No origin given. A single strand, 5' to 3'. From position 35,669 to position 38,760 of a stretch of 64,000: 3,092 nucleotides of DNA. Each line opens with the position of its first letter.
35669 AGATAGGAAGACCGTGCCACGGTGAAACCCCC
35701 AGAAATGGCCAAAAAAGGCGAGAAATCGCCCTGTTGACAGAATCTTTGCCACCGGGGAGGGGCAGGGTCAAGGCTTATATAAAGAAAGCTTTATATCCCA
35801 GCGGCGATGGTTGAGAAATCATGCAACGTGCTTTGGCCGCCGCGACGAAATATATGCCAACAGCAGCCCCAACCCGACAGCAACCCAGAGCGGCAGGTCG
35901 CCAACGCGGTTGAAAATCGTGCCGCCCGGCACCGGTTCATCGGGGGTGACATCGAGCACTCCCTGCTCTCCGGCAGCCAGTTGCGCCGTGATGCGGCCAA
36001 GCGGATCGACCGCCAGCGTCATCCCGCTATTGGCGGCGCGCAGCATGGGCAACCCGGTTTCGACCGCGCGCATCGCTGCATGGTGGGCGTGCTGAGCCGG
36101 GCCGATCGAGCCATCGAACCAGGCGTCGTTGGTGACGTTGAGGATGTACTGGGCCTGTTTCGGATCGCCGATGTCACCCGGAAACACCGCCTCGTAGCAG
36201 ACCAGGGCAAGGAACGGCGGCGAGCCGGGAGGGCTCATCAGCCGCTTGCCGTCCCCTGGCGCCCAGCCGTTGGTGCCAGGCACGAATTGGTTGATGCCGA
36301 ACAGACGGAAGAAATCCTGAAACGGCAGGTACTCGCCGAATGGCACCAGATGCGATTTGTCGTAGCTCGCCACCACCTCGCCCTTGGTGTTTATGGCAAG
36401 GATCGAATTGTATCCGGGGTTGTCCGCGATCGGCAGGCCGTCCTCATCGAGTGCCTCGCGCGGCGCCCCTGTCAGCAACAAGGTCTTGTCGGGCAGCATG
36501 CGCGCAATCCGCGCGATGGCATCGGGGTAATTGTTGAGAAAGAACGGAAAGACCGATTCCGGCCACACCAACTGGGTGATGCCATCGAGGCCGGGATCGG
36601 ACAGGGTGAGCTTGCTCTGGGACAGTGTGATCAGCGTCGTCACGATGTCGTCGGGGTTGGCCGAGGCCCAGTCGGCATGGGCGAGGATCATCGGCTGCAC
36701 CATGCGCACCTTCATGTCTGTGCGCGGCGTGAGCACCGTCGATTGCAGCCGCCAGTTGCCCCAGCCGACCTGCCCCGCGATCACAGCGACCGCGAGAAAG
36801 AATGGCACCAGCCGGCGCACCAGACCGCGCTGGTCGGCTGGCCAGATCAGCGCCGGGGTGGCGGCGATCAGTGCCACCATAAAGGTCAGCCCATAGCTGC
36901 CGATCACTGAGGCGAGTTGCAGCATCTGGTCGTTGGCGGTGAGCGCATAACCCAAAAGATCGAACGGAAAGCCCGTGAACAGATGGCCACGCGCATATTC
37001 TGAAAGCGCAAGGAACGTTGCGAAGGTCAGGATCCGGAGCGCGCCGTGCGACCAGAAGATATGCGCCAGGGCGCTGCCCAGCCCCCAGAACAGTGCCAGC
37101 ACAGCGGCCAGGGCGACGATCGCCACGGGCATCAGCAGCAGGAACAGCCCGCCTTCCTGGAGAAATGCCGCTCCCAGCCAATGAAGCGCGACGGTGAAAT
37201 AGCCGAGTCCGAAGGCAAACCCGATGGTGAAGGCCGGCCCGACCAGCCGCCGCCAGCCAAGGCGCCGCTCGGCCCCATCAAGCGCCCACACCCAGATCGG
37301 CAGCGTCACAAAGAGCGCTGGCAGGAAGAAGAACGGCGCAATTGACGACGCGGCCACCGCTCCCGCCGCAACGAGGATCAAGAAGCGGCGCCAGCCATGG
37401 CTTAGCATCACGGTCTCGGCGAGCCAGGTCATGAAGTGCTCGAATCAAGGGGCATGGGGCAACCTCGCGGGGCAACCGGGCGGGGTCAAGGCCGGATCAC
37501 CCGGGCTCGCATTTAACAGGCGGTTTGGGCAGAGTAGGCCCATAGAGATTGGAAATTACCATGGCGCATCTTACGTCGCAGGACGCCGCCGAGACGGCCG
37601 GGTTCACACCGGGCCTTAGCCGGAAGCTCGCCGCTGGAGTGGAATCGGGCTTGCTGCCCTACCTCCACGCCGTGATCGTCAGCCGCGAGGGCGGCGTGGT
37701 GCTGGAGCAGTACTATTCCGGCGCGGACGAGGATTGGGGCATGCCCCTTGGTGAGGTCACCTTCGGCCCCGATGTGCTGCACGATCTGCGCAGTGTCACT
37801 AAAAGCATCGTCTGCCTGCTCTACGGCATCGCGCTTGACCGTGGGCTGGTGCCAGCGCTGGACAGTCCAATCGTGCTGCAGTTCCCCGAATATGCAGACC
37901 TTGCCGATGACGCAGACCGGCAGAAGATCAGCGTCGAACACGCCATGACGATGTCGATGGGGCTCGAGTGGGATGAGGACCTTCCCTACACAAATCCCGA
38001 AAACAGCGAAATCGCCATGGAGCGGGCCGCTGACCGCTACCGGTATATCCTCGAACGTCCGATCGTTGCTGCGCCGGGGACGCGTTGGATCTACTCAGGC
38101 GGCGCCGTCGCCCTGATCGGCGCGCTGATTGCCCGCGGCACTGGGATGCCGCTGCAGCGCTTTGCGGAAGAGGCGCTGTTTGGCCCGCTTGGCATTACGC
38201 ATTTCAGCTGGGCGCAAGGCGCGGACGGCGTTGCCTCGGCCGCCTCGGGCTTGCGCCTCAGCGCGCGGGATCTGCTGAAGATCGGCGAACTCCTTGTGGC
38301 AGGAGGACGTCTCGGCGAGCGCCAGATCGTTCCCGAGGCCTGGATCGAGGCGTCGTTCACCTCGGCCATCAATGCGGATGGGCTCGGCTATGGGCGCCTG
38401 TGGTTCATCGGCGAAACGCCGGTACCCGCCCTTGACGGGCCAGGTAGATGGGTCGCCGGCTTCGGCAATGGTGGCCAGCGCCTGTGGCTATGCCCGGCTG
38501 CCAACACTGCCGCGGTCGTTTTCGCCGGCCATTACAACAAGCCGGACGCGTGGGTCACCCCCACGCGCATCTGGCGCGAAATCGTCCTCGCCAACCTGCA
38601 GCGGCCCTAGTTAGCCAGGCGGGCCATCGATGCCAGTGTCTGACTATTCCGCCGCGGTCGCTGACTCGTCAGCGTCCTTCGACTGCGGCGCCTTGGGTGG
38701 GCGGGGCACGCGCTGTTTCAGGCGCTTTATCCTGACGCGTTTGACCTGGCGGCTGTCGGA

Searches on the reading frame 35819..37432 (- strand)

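Call 77: search_protein_families(library=pfam, proteins=[window:35819-37432:-], max_evalue=0.00001)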
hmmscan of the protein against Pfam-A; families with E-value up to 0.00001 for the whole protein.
window:35819-37432:- (537 aa): 2 families
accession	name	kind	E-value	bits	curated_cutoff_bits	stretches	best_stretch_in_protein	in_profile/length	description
PF20154.4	LNT_N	-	1.3e-25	90.8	27.1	1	23-191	1-158/159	Apolipoprotein N-acyltransferase N-terminal domain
PF00795.27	CN_hydrolase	-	1.1e-21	77.8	23.2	1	318-496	77-245/256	Carbon-nitrogen hydrolase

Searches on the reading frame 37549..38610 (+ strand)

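Call 77: search_protein_families(library=pfam, proteins=[window:37549-38610:+], max_evalue=0.00001)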
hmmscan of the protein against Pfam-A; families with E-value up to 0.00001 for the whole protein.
window:37549-38610:+ (353 aa): 1 family
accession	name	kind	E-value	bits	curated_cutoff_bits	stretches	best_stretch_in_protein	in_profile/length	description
PF00144.29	Beta-lactamase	-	6.1e-34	118.1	27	1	41-326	18-308/329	Beta-lactamase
